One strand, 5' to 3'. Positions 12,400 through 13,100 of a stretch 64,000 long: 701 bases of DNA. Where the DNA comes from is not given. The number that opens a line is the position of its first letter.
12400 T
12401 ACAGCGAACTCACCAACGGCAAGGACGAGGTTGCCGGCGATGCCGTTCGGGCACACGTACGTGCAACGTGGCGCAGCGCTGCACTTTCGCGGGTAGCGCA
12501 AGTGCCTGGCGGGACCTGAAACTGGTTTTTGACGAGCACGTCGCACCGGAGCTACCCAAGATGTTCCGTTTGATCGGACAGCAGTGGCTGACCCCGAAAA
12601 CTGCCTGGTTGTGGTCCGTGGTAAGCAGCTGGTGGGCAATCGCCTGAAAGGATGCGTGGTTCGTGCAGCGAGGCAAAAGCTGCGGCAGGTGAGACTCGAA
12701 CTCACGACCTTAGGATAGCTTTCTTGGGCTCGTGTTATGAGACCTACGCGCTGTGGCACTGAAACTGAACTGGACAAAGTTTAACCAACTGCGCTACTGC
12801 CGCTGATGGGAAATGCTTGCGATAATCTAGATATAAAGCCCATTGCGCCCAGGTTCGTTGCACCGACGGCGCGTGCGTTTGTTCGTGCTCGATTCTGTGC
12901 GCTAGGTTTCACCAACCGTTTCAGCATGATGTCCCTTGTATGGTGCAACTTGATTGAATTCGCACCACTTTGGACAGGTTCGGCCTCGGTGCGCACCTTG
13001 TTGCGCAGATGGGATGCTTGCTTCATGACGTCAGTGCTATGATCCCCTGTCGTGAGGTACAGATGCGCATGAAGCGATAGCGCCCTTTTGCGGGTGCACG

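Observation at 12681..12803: Nuclear tRNA-Met(CAU) gene disrupted by two introns, one in the D-loop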

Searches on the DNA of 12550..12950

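Call 4: search_rna_families(source=window, start=12550, end=12950, threshold=evalue, max_evalue=1, show_alignments=3)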
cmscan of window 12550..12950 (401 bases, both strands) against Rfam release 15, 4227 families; matches with E-value up to 1: 1.
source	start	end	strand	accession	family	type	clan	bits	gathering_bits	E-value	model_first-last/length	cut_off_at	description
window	12681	12803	-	RF00005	tRNA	Gene; tRNA;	CL00001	48.4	29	1.7e-09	1-71/71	no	tRNA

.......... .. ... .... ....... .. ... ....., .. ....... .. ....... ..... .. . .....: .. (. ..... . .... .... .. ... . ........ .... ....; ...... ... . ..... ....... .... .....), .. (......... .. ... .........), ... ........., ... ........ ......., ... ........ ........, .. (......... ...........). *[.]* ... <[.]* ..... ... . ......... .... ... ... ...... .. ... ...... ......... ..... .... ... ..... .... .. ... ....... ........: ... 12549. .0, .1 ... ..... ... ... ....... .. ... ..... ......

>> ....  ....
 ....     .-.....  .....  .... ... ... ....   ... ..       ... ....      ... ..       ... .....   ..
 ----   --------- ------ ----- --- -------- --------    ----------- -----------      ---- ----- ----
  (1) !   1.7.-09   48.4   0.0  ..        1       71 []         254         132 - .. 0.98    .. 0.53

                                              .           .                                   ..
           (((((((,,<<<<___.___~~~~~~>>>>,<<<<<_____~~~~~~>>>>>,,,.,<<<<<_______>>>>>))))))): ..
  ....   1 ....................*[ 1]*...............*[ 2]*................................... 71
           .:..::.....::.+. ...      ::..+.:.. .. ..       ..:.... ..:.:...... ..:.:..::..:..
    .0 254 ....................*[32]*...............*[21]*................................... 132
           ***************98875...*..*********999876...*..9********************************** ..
